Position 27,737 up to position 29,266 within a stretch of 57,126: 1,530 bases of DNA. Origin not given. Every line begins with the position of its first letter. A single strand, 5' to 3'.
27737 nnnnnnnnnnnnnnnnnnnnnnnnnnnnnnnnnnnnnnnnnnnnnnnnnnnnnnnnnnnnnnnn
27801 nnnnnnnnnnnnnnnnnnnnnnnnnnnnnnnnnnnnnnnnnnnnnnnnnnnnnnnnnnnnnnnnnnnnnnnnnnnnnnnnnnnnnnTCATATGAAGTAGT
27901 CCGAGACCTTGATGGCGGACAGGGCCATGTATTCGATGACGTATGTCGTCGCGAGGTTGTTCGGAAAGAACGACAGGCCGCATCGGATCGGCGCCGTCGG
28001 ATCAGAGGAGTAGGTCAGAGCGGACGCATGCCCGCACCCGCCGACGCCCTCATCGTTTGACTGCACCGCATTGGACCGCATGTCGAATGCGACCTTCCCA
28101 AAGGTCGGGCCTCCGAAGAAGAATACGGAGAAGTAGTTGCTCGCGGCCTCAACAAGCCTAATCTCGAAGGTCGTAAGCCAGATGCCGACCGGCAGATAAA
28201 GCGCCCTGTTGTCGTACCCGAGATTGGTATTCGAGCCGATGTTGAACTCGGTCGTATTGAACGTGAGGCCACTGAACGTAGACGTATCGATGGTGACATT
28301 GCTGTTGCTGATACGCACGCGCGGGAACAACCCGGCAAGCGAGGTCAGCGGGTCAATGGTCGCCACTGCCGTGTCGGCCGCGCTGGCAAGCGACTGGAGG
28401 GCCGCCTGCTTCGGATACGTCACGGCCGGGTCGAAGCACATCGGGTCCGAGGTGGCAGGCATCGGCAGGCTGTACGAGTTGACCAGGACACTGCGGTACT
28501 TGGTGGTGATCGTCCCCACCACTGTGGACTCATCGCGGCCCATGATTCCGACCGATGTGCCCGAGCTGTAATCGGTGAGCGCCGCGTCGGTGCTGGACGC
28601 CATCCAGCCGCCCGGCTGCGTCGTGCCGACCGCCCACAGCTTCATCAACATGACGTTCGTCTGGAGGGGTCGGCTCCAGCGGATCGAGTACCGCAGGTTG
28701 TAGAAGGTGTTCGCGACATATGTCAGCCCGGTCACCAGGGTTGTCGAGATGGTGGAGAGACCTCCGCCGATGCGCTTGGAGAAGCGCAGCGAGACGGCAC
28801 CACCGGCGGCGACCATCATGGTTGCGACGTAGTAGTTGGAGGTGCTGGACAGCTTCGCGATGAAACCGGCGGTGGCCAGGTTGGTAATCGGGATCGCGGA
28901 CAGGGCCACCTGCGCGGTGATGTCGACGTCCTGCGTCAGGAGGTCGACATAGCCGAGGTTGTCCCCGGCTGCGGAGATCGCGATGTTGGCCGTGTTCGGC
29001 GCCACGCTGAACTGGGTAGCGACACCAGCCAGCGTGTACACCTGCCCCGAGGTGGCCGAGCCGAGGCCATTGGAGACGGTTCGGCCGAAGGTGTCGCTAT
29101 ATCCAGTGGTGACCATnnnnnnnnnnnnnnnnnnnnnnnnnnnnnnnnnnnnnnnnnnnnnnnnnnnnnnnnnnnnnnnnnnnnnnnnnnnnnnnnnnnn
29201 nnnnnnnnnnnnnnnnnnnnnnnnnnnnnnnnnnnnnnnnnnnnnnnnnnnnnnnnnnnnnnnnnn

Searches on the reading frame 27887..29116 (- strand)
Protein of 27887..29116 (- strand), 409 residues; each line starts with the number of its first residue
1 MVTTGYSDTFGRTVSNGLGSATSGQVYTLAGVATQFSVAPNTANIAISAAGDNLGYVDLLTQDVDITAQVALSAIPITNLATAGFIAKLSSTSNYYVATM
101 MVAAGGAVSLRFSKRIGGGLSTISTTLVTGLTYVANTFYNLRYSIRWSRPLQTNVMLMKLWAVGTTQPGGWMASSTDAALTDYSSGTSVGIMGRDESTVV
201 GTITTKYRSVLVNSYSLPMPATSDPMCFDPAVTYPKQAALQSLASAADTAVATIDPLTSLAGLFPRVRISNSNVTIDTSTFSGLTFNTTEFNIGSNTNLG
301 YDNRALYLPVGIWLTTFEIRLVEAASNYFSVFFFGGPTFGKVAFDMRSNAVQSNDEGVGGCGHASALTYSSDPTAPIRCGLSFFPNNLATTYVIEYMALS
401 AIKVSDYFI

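Call 72: search_protein_families(library=phrogs, proteins=[window:27887-29116:-], max_evalue=0.001)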
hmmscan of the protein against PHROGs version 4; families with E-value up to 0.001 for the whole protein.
window:27887-29116:- (409 aa): 1 family
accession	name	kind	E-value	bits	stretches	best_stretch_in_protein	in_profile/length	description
phrog_24476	-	other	6e-08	31.9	1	8-193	831-1015/1066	phosphodiesterase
